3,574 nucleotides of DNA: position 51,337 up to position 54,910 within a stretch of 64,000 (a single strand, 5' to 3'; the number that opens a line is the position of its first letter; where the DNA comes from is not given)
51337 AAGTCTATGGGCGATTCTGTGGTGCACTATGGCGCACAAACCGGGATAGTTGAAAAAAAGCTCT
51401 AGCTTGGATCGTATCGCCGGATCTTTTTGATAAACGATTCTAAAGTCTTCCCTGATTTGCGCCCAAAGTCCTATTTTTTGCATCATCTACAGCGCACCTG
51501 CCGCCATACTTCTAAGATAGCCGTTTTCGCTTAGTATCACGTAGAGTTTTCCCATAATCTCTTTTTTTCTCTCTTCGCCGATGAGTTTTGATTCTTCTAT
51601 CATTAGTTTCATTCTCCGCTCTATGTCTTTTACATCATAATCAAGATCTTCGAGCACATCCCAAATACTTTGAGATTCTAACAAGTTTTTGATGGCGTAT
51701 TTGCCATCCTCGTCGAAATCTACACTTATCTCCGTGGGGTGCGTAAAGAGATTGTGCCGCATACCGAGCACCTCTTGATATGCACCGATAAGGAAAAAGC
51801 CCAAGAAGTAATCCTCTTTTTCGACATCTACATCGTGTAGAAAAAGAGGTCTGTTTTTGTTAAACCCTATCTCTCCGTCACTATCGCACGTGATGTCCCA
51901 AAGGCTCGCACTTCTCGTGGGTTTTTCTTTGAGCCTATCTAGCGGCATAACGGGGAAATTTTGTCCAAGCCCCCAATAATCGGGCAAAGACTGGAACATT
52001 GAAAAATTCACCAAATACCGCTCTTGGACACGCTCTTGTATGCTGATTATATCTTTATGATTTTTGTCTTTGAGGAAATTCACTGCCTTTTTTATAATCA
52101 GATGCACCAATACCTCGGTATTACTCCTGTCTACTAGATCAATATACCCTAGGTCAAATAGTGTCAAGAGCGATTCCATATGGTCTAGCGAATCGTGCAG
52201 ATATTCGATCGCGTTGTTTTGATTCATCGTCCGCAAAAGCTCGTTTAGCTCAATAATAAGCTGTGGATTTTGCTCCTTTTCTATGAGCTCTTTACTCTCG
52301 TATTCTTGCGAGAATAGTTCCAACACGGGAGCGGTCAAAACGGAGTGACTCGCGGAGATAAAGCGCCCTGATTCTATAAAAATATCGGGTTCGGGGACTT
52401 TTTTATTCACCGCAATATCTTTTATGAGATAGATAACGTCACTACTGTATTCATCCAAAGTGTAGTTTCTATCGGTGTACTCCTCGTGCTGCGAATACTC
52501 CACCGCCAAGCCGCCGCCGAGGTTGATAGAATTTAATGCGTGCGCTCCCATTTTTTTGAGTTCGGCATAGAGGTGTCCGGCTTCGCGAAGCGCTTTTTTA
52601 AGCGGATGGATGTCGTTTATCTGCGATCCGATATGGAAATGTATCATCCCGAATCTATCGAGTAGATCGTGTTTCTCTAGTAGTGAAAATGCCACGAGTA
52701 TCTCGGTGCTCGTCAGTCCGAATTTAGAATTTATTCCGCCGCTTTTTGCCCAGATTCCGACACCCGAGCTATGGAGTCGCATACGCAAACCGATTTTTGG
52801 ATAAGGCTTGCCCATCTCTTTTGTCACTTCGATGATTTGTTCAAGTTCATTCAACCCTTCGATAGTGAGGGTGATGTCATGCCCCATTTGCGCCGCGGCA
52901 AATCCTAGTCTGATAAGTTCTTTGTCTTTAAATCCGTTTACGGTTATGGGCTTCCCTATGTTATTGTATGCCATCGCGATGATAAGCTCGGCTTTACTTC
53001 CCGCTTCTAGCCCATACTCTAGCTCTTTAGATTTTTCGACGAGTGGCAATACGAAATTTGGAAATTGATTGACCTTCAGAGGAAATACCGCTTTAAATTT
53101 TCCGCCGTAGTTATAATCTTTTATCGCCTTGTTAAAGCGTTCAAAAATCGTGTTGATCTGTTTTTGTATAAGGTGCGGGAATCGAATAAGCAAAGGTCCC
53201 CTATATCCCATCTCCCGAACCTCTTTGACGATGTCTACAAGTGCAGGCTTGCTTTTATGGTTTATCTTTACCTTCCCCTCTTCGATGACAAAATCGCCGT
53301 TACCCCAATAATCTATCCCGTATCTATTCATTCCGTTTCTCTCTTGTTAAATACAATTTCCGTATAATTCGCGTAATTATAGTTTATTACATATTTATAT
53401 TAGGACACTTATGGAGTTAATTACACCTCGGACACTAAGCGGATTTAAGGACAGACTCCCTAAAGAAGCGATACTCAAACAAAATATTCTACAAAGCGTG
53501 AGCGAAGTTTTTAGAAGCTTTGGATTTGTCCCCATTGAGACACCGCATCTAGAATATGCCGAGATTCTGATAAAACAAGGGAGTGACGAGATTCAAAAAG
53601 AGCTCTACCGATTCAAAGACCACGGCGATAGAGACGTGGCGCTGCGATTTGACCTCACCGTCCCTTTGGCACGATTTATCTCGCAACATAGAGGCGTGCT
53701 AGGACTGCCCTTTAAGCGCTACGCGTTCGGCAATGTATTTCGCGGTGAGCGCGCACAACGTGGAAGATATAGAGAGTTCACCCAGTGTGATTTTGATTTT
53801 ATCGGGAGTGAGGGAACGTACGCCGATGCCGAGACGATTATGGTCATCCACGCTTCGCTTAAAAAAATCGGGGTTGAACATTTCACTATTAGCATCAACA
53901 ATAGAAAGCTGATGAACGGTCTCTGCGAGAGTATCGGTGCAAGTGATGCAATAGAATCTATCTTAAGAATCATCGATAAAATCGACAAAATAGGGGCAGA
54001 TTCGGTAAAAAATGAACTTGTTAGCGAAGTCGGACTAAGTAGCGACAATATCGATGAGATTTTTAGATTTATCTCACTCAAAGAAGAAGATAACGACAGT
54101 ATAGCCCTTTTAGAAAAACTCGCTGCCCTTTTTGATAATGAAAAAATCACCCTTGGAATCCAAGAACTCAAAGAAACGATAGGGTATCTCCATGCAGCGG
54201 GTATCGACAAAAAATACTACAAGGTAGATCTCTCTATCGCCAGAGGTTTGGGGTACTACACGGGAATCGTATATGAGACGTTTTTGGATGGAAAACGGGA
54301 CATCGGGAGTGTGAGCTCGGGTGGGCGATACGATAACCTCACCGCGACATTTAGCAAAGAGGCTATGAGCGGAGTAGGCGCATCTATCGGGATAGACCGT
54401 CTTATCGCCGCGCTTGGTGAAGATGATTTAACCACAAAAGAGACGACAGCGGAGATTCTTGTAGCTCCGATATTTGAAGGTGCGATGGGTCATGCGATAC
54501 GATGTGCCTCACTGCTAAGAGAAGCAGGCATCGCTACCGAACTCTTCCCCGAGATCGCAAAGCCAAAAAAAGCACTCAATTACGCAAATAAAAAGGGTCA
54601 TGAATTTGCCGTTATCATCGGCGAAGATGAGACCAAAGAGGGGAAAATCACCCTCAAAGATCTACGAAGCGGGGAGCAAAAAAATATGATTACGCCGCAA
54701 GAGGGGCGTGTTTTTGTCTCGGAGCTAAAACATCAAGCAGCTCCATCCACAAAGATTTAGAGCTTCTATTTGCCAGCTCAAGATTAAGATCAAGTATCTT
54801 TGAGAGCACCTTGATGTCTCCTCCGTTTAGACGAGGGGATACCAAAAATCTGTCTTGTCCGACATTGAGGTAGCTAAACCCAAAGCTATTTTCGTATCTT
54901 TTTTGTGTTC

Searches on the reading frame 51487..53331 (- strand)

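Call 60: search_protein_families(library=pfam, proteins=[window:51487-53331:-], max_evalue=0.00001)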
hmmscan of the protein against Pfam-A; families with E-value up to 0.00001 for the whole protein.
window:51487-53331:- (614 aa): 2 families
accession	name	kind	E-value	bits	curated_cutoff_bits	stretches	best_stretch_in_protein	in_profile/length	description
PF02784.22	Orn_Arg_deC_N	-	7.3e-30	104.6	23.4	1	61-327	3-247/247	Pyridoxal-dependent decarboxylase, pyridoxal binding domain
PF17810.6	Arg_decarb_HB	-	3e-15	56.7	23.3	1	352-427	1-78/84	Arginine decarboxylase helical bundle domain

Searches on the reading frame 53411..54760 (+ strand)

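Call 92: search_protein_families(library=pfam, proteins=[window:53411-54760:+], max_evalue=0.0001)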
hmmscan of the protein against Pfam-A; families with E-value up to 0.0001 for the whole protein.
window:53411-54760:+ (449 aa): 4 families
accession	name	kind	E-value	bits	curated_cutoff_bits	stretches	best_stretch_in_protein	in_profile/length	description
PF13393.11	tRNA-synt_His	-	1e-48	166.6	25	1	11-331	1-308/308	Histidyl-tRNA synthetase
PF03129.25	HGTP_anticodon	-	6.1e-13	49.2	21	1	349-426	2-82/94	Anticodon binding domain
PF00587.30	tRNA-synt_2b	-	3.9e-11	43.8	29.3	1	66-335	1-175/179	tRNA synthetase class II core domain (G, H, P, S and T)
PF00152.25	tRNA-synt_2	-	3e-07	30.3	25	1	9-196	11-170/308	tRNA synthetases class II (D, K and N)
